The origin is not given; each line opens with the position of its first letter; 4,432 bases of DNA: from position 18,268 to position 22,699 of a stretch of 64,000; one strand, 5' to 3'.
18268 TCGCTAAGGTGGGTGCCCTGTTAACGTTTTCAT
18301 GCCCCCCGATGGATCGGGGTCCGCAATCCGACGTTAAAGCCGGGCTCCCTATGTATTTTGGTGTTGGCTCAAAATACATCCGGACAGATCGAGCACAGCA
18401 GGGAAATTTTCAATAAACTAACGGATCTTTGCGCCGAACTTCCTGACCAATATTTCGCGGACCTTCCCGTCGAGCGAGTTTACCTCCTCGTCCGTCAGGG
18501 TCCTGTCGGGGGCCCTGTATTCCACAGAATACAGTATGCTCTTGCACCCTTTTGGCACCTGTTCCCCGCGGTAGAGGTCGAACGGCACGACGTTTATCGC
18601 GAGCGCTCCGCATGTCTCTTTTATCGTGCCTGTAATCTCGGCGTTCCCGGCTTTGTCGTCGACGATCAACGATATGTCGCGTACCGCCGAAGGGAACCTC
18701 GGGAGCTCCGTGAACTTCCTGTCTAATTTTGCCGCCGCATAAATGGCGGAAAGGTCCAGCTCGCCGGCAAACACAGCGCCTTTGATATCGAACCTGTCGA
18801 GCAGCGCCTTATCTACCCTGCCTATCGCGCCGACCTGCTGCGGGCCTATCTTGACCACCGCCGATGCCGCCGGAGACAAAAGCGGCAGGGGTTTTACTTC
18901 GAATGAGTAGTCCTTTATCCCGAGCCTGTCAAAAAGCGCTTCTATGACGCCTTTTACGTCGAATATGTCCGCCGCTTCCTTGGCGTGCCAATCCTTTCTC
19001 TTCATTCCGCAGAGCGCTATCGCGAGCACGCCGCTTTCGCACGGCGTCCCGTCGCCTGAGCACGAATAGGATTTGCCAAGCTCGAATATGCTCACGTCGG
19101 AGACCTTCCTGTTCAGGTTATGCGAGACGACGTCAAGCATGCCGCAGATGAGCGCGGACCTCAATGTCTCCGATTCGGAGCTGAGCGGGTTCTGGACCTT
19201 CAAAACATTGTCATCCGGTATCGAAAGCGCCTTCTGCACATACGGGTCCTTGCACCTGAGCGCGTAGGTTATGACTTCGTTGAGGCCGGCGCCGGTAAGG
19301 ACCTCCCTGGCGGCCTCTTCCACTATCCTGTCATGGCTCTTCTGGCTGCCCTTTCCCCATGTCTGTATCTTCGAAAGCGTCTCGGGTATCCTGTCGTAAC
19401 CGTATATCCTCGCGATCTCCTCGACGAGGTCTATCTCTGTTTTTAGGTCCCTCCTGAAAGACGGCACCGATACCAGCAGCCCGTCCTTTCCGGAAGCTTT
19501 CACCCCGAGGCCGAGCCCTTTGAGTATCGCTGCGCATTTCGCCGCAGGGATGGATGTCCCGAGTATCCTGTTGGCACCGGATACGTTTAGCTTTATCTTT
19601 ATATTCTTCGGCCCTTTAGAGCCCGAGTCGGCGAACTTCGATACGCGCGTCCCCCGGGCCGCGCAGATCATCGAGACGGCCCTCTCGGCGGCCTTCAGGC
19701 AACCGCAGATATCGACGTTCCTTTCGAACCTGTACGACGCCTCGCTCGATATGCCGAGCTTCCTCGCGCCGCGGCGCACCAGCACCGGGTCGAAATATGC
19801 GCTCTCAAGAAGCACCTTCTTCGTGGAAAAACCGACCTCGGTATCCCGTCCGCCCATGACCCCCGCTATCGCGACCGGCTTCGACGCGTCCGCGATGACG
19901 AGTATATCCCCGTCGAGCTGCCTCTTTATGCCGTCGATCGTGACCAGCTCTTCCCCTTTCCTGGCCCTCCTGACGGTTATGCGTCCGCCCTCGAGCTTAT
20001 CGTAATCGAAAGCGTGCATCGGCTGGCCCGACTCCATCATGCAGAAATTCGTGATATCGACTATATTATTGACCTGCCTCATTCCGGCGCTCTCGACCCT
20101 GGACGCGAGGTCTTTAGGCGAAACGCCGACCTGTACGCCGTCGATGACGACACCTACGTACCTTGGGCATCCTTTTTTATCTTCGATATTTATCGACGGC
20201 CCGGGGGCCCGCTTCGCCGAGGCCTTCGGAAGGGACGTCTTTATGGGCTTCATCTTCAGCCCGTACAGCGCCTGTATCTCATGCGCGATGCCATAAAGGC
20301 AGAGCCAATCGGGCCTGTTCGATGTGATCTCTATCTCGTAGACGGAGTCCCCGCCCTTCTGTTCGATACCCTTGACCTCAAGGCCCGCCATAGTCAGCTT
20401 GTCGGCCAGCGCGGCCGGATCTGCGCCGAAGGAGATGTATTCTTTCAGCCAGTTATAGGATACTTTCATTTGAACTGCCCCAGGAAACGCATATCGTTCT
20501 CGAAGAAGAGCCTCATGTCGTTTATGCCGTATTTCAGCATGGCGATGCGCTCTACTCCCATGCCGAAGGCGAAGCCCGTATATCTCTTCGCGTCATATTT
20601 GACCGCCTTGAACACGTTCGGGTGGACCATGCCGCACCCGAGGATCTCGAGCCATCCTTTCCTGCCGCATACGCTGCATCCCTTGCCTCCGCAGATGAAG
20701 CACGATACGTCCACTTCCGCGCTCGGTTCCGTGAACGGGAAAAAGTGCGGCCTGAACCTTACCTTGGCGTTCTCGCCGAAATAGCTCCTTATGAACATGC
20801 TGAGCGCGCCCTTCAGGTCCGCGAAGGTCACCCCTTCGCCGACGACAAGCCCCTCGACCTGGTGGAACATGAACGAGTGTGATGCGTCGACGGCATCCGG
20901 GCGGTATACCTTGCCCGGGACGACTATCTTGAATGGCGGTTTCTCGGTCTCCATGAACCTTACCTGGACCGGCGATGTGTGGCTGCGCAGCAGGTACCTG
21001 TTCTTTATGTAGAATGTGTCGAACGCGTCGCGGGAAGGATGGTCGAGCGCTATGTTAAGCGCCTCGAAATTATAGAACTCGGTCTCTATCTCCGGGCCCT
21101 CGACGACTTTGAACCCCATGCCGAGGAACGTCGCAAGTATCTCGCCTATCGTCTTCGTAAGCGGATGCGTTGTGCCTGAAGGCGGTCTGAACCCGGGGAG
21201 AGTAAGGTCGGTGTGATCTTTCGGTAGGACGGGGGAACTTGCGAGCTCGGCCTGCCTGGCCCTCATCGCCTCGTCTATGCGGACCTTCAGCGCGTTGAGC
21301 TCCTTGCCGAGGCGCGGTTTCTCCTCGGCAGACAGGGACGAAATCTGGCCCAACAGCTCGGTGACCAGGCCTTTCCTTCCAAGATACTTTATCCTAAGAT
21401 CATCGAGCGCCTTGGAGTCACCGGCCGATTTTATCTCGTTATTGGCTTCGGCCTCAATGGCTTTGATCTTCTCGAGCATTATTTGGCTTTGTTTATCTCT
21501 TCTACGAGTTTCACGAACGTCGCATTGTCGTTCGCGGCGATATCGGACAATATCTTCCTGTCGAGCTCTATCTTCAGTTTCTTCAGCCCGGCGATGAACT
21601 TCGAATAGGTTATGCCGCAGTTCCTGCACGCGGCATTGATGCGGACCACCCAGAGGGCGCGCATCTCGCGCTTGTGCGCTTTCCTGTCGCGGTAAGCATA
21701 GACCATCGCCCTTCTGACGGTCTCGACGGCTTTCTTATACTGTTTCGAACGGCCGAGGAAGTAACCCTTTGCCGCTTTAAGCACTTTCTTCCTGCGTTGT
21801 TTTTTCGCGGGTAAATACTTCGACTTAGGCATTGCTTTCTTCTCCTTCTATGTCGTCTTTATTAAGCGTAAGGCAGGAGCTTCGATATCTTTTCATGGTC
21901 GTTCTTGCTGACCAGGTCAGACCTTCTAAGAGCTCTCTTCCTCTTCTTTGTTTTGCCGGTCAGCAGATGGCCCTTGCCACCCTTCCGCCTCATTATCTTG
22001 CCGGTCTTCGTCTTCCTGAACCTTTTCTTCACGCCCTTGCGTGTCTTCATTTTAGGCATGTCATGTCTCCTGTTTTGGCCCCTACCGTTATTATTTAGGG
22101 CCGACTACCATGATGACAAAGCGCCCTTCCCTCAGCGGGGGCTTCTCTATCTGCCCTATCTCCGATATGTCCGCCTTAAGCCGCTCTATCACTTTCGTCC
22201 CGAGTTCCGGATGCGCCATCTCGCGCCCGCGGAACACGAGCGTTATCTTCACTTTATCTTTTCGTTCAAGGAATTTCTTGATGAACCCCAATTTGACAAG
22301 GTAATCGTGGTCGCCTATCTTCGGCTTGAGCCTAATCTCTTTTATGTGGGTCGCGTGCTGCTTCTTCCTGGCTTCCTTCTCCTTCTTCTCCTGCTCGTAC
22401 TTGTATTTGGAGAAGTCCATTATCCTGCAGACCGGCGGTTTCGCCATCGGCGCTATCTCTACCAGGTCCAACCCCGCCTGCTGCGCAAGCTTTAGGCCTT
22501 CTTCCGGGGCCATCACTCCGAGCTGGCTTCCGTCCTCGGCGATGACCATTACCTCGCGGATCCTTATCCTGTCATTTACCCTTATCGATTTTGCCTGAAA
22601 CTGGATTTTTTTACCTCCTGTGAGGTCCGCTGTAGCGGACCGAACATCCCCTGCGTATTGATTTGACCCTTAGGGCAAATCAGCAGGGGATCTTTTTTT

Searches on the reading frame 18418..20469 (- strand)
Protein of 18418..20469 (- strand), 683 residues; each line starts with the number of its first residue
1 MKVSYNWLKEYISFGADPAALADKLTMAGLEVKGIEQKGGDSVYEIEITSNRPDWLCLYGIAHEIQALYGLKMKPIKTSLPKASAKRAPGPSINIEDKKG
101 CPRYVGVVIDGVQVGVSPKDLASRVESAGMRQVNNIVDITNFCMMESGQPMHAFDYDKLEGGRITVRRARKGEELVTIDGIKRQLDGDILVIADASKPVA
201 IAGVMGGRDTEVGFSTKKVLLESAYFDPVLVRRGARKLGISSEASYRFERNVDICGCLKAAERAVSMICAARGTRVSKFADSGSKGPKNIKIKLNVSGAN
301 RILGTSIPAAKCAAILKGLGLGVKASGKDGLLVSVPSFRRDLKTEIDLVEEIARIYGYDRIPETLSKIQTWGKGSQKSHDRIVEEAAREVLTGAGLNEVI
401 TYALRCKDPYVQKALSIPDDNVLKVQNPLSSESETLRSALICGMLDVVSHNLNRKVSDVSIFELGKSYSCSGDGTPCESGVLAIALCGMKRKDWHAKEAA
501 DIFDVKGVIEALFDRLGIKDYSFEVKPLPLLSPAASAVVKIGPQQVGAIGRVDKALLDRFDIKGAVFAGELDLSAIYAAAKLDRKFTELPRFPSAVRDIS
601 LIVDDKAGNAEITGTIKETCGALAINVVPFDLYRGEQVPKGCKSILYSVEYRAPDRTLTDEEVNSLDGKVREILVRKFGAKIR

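Call 45: search_protein_families(library=pfam, proteins=[window:18418-20469:-], max_evalue=0.001)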
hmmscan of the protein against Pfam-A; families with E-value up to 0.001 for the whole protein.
window:18418-20469:- (683 aa): 4 families
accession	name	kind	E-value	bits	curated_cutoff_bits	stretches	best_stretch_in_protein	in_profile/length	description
PF03483.22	B3_4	-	9e-64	214.7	29.3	1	101-269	2-170/174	B3/4 domain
PF17759.6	tRNA_synthFbeta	-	3.7e-48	164.3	22.4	1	361-573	1-214/214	Phenylalanyl tRNA synthetase beta chain CLM domain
PF03484.21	B5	-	9.7e-25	87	28.6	1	292-358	1-67/67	tRNA synthetase B5 domain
PF03147.19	FDX-ACB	-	1.9e-24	86.4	31.1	1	590-683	1-94/94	Ferredoxin-fold anticodon binding domain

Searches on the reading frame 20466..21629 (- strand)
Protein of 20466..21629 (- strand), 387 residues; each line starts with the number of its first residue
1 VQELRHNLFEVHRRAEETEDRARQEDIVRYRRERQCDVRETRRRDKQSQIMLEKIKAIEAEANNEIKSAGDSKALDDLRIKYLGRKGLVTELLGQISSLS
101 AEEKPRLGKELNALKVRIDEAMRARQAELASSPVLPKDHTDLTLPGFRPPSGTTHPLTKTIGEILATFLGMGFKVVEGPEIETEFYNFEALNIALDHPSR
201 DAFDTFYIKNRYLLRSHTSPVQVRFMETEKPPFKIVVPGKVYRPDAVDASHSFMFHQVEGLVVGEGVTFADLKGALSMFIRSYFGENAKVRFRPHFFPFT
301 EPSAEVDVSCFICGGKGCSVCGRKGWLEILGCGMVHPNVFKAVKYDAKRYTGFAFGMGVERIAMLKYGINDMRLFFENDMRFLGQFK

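Call 45: search_protein_families(library=pfam, proteins=[window:20466-21629:-], max_evalue=0.001)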
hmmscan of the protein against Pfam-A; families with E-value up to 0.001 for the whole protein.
window:20466-21629:- (387 aa): 2 families
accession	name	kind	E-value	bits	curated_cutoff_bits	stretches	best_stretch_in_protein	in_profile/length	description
PF01409.25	tRNA-synt_2d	-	2.1e-100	335.7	19.8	1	140-386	2-246/246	tRNA synthetases class II core domain (F)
PF02912.23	Phe_tRNA-synt_N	-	1.2e-18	67.3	22.3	1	71-130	2-61/69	Aminoacyl tRNA synthetase class II, N-terminal domain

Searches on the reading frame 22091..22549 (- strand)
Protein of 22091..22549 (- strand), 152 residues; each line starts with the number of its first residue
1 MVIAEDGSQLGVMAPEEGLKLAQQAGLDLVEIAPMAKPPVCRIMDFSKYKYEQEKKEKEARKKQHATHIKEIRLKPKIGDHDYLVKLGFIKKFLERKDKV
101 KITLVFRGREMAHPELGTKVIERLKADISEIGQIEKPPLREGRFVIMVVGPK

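Call 63: search_protein_families(library=pfam, proteins=[window:22091-22549:-], max_evalue=0.0001)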
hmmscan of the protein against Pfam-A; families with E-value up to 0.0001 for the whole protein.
window:22091-22549:- (152 aa): 2 families
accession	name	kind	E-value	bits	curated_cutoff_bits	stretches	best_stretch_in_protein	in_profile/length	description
PF00707.27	IF3_C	-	1.4e-32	111.9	34.8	1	68-152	2-86/86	Translation initiation factor IF-3, C-terminal domain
PF05198.21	IF3_N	-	6.7e-27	93.9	26.9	1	2-60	12-70/70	Translation initiation factor IF-3, N-terminal domain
